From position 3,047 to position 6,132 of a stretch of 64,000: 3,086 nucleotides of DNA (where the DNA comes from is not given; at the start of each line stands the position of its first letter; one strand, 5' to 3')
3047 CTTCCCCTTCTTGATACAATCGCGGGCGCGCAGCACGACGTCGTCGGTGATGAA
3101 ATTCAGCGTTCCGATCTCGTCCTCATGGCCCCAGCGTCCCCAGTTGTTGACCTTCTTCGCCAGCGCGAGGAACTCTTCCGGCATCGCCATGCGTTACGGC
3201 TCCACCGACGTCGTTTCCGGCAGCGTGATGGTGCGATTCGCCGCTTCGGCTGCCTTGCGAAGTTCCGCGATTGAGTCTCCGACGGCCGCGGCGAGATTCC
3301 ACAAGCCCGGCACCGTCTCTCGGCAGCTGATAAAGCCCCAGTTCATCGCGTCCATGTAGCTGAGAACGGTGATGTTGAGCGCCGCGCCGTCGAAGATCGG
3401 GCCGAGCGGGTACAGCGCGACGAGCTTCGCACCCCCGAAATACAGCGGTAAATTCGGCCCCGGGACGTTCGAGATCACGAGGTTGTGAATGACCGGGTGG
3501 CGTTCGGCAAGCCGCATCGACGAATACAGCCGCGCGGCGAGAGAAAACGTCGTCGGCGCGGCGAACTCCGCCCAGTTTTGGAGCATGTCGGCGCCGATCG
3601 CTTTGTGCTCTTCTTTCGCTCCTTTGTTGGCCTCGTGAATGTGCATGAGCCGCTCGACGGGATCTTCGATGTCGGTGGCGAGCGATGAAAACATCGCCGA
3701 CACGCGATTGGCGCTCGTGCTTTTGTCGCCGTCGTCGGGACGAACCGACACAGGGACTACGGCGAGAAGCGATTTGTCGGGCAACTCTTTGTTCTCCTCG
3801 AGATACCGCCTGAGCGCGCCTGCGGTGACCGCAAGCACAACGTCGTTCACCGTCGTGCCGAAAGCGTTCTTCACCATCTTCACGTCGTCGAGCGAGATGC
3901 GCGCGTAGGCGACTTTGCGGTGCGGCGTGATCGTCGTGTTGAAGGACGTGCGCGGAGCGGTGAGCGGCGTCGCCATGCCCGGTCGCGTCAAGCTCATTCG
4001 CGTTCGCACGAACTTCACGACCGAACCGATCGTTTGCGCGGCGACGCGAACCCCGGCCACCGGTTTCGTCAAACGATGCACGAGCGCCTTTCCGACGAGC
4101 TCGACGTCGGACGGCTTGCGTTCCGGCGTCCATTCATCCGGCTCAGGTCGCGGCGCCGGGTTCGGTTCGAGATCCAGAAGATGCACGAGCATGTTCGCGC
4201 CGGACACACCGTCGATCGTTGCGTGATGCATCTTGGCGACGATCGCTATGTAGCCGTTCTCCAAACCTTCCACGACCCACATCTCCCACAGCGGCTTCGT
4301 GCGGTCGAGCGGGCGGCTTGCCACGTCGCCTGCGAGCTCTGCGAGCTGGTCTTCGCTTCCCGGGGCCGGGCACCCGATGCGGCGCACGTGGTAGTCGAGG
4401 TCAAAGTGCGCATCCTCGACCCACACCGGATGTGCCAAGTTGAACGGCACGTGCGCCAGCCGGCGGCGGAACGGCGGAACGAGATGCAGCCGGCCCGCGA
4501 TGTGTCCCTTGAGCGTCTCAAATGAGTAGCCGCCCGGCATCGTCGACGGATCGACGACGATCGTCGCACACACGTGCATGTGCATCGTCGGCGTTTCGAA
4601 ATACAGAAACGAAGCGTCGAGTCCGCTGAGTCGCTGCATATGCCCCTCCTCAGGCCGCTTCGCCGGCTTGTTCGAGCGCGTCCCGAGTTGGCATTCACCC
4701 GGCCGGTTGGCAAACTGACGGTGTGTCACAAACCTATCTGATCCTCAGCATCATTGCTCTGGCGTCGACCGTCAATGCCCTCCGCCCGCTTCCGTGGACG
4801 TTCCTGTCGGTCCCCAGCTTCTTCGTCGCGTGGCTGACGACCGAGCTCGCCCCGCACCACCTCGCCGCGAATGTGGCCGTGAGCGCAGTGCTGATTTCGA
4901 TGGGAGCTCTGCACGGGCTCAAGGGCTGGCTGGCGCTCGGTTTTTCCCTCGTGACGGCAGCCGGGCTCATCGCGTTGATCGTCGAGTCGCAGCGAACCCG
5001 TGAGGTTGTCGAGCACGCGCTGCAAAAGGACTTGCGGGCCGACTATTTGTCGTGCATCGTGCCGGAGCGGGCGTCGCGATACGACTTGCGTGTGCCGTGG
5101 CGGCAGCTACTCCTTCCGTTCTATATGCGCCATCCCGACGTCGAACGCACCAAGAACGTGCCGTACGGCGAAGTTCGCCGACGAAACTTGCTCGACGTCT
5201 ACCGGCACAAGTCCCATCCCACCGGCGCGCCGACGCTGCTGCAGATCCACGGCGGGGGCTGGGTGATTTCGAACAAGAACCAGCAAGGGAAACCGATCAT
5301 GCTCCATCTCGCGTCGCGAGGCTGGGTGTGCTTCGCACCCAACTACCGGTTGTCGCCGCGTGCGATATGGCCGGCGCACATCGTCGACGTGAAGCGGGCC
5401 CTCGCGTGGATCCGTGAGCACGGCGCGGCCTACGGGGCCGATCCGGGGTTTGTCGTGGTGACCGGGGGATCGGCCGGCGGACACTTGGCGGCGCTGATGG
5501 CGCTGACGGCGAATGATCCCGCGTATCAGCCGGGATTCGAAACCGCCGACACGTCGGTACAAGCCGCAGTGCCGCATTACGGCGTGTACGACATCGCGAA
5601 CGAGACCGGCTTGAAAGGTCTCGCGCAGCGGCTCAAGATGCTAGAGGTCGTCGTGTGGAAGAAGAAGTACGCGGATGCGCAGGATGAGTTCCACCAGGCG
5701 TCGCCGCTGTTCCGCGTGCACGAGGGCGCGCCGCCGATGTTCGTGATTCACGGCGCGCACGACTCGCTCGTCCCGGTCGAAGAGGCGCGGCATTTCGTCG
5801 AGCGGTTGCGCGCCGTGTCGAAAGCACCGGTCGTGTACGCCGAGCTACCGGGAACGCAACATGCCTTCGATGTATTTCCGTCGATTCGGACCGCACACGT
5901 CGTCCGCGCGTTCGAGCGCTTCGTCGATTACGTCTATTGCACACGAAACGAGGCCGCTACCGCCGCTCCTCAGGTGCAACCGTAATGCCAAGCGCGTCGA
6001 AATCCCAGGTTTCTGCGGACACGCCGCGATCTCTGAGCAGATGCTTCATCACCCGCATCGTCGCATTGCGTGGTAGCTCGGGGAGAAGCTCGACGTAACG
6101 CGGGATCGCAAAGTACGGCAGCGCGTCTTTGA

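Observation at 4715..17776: Identical 14-bp palindrome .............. at two promoters: candidate operator for a second, unassigned regulator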

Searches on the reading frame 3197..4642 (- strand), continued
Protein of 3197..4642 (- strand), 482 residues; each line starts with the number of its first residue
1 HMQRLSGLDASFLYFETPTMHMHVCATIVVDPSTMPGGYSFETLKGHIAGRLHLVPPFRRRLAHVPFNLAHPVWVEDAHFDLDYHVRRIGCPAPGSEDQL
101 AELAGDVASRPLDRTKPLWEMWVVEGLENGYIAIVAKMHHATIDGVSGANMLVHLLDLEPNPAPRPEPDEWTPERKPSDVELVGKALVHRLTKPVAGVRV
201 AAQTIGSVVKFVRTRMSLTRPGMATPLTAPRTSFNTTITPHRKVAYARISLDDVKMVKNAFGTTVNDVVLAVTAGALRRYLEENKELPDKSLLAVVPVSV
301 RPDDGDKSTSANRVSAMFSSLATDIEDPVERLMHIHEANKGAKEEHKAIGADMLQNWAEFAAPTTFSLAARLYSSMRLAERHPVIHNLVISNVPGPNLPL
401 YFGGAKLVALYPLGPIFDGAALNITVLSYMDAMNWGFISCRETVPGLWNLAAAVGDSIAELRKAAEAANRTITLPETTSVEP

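Call 76: fold_search(model_id=the predicted structure, library=pdb)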
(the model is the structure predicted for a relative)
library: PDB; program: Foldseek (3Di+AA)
matches with E <= 10: 948; with E <= 0.001: 191
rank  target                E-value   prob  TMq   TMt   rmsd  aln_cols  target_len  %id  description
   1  7ngg                  6.2e-07  1.00  0.72  0.81   3.2       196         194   19  Mycobacterium tuberculosis transcriptional regulator EthR with bound inhibitory compound (released 2022-02-23)
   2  4m3d                  9.1e-07  1.00  0.71  0.81   3.2       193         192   19  Rapid and efficient design of new inhibitors of Mycobacterium tuberculosis transcriptional repressor EthR using fragment (released 2014-06-25)
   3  1t56                  9.6e-07  1.00  0.72  0.81   3.1       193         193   19  Crystal structure of TetR family repressor M. tuberculosis EthR (released 2004-07-27)
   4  5nz0                  9.6e-07  1.00  0.69  0.80   3.4       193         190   19  Structure of Transcriptional Regulatory Repressor Protein - EthR from Mycobacterium Tuberculosis in complex with linezol (released 2018-05-30)
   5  6ho9                  1.0e-06  1.00  0.70  0.82   3.3       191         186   17  TRANSCRIPTIONAL REPRESSOR ETHR FROM MYCOBACTERIUM TUBERCULOSIS IN COMPLEX WITH BDM44825 (released 2018-12-26)
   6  5f27                  1.1e-06  1.00  0.70  0.81   3.3       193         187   19  Structure of Transcriptional Regulatory Repressor Protein - EthR from Mycobacterium Tuberculosis in complex with compoun (released 2016-02-03)
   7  5mym_D                1.4e-06  1.00  0.72  0.81   3.6       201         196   17  Structure of Transcriptional Regulatory Repressor Protein - EthR from Mycobacterium Tuberculosis in complex with compo (released 2017-10-25)
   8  3tp3                  1.6e-06  1.00  0.72  0.81   3.3       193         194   17  Structure of HTH-type transcriptional regulator EthR, G106W mutant (released 2011-12-21)
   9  5f04                  1.7e-06  1.00  0.71  0.82   3.1       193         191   19  Structure of Transcriptional Regulatory Repressor Protein - EthR from Mycobacterium Tuberculosis in complex with compoun (released 2016-02-03)
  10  5nj0                  1.7e-06  1.00  0.71  0.81   3.3       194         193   18  EthR complex (released 2017-11-15)
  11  5nim                  2.1e-06  1.00  0.72  0.81   3.3       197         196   19  EthR complex (released 2017-11-15)
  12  3q0v_A                2.1e-06  1.00  0.69  0.81   3.3       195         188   19  ETHR From mycobacterium tuberculosis in complex with compound bdm31369 (released 2012-01-11)
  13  6ho4                  2.2e-06  1.00  0.70  0.81   3.2       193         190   17  TRANSCRIPTIONAL REPRESSOR ETHR FROM MYCOBACTERIUM TUBERCULOSIS IN COMPLEX WITH BDM44693 (released 2018-12-26)
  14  6hnz                  2.8e-06  1.00  0.70  0.82   3.2       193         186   19  TRANSCRIPTIONAL REPRESSOR ETHR FROM MYCOBACTERIUM TUBERCULOSIS IN COMPLEX WITH BDM41231 (released 2018-12-26)
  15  1u9n                  2.9e-06  1.00  0.71  0.81   3.2       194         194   18  Crystal structure of the transcriptional regulator EthR in a ligand bound conformation opens therapeutic perspectives ag (released 2004-11-16)
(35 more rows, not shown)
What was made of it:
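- On TetR-family repressor with a palindromic operator: The fold matches EthR at TM 0.72/0.81 (call 76).
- Closest known: Acyl-CoA-responsive TetR repressors of lipid metabolism. Same: These proteins are among the nearest folds after EthR (call 76).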

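Call 77: find_encoding_contigs(protein=P0003, flank=10000, max_places=2)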
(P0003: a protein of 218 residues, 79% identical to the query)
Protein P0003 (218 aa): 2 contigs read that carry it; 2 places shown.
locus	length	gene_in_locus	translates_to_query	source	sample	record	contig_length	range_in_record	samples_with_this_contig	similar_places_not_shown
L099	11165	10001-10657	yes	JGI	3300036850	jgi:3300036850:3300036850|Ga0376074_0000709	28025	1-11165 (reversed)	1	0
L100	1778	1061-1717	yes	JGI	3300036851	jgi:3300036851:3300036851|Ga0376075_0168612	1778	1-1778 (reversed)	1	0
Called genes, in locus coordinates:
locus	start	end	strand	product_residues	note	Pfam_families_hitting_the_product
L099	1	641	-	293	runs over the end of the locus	PF00106:adh_short, PF08659:KR, PF13561:adh_short_C2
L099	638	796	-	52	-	-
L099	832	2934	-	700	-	PF02629:CoA_binding (faint), PF13380:CoA_binding_2, PF13607:Succ_CoA_lig, PF13549:ATP-grasp_5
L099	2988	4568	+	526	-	PF00501:AMP-binding, PF13193:AMP-binding_C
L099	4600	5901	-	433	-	PF00135:COesterase, PF20434:BD-FAE, PF07859:Abhydrolase_3, PF00326:Peptidase_S9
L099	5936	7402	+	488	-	PF03007:WS_DGAT_cat, PF06974:WS_DGAT_C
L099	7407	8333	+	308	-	PF04199:Cyclase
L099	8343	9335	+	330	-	PF00296:Bac_luciferase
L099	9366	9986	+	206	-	PF00857:Isochorismatase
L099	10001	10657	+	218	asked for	PF00440:TetR_N (weak), PF19352:TetR_C_38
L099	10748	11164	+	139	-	?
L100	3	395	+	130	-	?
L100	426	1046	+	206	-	PF00857:Isochorismatase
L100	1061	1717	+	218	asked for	PF00440:TetR_N (weak), PF19352:TetR_C_38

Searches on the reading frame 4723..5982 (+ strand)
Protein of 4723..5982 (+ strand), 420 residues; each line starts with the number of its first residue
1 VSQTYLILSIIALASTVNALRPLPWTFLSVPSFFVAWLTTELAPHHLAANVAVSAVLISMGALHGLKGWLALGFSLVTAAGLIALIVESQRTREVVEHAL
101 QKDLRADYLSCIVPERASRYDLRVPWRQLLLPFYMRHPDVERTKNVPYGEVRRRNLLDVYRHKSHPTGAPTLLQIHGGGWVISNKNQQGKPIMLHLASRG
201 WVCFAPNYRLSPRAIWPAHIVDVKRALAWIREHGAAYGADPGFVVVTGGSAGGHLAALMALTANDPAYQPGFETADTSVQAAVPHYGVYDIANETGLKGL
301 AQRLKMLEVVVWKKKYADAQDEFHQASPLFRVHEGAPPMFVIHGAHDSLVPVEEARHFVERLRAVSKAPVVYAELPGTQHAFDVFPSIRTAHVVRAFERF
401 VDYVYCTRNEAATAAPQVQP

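Call 8: search_protein_families(library=pfam, proteins=[window:4723-5982:+])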
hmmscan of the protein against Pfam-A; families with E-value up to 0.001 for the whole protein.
window:4723-5982:+ (420 aa): 7 families
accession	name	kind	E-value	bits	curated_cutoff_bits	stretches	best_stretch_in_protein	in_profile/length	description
PF20434.5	BD-FAE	-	5.2e-46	157.3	26.8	1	157-362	1-215/215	BD-FAE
PF07859.19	Abhydrolase_3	-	4.3e-30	105.5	25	1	172-382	1-208/210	alpha/beta hydrolase fold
PF00326.27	Peptidase_S9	-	6.6e-12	45.8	22.6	1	222-383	44-190/213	Prolyl oligopeptidase family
PF00135.34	COesterase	-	3.6e-09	36.6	27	1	157-262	88-203/515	Carboxylesterase family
PF12146.15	Hydrolase_4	-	0.00018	21.3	27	0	336-374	191-229/239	Serine aminopeptidase, S33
PF12697.13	Abhydrolase_6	-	0.00022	22.4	26.3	1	175-382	4-206/217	Alpha/beta hydrolase family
PF00561.26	Abhydrolase_1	-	0.00031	20.9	25.8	0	170-265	1-92/245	alpha/beta hydrolase fold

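Call 25: search_protein_families(library=ncbifam, proteins=[window:4723-5982:+], max_evalue=0.00001)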
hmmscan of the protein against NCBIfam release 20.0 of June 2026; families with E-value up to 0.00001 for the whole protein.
window:4723-5982:+ (420 aa): 12 families
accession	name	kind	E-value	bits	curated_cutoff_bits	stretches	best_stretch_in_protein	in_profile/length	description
NF052354.1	EstLipQMycob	equivalog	1.4e-97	326.9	700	1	81-413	76-407/418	esterase LipQ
NF058653.1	LipP1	equivalog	1e-24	86.9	350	1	157-386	60-283/300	LipP1 family hormone-sensitive lipase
NF007547.0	PRK10162.1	equivalog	2.5e-17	62.8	389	1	145-382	66-294/321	acetyl esterase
NF033149.0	CHL_hydrolase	equivalog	5.8e-16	58.3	500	1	164-382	70-284/310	chloramphenicol hydrolase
NF052620.1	AryltfaseLP1002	equivalog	1.2e-11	44.5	300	1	160-363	23-215/265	lp_1002 family arylesterase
NF058651.1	GESAG_HSLs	subfamily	1.3e-11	44.1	430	1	171-388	69-276/296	GESAG motif subfamily hormone-sensitive lipase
NF058665.1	HaHSL_fam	equivalog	1.5e-11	44.2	320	1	141-263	36-148/260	hormone-sensitive lipase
NF042968.1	AcxylEst_AxeA1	equivalog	4.1e-08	32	700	1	164-272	44-149/459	acetylxylan esterase AxeA1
NF041556.1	tannase_B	equivalog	9.8e-08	31.7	300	1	210-272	125-185/463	subtype B tannase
NF058649.1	GTSAG_HSLs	subfamily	1.4e-07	31.2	380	1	167-383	89-292/312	GTSAG motif subfamily hormone-sensitive lipase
NF041902.1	pecacetest_PaeX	equivalog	2.4e-07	30.1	550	1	157-382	65-283/318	pectin acetylesterase PaeX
NF050058.1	e_dPHAscl_type1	hypoth_equivalog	4.6e-07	29.6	150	1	230-367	92-209/276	extracellular catalytic domain type 1 short-chain-length polyhydroxyalkanoate depolymerase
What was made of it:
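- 4723..5985 (+): LipQ-like membrane esterase/lipase. Its GTG-TCA start lies inside the operator, and it is probably translated from a leaderless transcript. Pfam and NCBIfam (calls 8, 25).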
